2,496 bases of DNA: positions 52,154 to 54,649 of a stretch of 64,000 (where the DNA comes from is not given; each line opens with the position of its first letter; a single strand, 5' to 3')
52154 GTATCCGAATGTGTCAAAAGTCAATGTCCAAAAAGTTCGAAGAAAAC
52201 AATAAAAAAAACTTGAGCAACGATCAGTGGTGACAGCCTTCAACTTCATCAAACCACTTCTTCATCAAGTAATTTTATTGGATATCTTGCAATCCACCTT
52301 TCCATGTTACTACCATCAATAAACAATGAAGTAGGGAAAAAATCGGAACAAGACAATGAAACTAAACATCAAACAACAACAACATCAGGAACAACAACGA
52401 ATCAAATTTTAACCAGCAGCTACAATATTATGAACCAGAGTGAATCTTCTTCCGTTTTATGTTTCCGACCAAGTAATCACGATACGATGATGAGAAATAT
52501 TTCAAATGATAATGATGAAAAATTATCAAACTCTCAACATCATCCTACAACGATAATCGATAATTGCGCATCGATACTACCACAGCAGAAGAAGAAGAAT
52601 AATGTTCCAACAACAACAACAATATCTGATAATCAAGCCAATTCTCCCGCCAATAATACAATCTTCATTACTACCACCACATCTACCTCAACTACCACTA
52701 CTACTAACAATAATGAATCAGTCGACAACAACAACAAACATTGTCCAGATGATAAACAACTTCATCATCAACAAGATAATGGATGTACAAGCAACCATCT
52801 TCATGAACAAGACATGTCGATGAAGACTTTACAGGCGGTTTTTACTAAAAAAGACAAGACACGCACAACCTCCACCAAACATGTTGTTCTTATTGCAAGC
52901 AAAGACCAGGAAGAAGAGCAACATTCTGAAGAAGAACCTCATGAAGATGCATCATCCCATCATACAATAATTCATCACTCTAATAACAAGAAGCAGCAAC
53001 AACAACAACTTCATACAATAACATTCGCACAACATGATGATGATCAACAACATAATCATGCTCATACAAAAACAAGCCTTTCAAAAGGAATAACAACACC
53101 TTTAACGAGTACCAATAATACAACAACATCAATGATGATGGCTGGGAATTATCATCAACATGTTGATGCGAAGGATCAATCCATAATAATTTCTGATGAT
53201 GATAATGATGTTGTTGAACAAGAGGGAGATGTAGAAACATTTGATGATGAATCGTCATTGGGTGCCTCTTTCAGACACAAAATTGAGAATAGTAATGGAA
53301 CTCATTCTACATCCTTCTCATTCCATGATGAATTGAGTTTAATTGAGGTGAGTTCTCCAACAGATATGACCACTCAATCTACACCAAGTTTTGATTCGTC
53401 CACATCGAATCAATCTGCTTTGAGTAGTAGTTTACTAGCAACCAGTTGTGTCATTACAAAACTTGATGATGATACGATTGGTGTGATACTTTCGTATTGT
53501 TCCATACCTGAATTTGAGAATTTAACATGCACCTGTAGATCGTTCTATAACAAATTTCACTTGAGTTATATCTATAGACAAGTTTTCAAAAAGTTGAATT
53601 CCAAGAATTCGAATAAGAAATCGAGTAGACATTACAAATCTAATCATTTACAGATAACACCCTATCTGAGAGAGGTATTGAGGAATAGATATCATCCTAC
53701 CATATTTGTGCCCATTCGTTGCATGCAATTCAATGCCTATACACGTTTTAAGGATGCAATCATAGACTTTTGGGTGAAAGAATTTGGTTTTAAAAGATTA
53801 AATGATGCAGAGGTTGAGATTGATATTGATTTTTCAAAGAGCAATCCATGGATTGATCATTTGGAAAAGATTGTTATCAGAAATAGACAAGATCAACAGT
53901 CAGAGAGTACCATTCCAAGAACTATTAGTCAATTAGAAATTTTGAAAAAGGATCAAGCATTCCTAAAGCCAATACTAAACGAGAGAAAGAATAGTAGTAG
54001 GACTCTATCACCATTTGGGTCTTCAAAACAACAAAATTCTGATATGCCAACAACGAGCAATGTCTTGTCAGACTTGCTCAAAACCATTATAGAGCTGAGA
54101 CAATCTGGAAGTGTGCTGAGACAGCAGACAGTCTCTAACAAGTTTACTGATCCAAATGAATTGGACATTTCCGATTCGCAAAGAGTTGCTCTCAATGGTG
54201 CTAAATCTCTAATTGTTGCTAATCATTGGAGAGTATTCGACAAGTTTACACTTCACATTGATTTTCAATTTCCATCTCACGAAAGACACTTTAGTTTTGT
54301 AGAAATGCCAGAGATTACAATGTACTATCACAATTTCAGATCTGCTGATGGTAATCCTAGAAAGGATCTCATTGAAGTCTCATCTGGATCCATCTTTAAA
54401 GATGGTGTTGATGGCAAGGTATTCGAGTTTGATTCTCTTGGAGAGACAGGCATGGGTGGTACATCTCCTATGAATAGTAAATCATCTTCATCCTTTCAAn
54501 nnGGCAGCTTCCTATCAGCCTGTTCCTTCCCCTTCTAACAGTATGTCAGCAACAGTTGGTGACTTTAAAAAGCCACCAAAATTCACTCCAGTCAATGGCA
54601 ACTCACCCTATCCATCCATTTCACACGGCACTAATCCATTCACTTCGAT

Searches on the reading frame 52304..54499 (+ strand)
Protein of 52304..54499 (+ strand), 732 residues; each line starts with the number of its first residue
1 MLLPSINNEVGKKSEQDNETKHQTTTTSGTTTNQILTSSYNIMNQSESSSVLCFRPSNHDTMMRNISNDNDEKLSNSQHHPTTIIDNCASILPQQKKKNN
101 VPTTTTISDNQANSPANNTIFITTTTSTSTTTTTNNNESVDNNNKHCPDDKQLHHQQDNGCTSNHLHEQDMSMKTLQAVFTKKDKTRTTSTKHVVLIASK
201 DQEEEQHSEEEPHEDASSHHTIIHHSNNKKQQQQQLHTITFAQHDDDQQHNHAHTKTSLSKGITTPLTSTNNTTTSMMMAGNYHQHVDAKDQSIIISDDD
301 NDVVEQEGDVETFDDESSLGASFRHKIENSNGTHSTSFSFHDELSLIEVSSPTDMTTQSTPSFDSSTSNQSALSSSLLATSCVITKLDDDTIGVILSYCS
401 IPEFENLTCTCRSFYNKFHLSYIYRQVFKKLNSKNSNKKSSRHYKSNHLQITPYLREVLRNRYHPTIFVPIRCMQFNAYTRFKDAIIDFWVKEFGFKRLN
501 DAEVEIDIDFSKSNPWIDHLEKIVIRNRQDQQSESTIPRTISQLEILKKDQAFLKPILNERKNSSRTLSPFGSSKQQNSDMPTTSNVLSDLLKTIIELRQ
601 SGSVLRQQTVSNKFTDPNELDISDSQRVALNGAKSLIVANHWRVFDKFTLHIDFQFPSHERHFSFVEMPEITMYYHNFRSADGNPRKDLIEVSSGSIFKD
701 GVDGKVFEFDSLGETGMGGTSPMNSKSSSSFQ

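Call 12: search_protein_families(library=pfam, proteins=[window:52304-54499:+], max_evalue=0.001)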
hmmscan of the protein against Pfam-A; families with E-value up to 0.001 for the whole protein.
window:52304-54499:+ (732 aa): 0 families

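Call 16: find_encoding_contigs(protein=window:52304-54499:+, flank=10000, max_places=3)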
Protein window:52304-54499:+ (732 aa): no gene with exactly this product is on record in the collection.
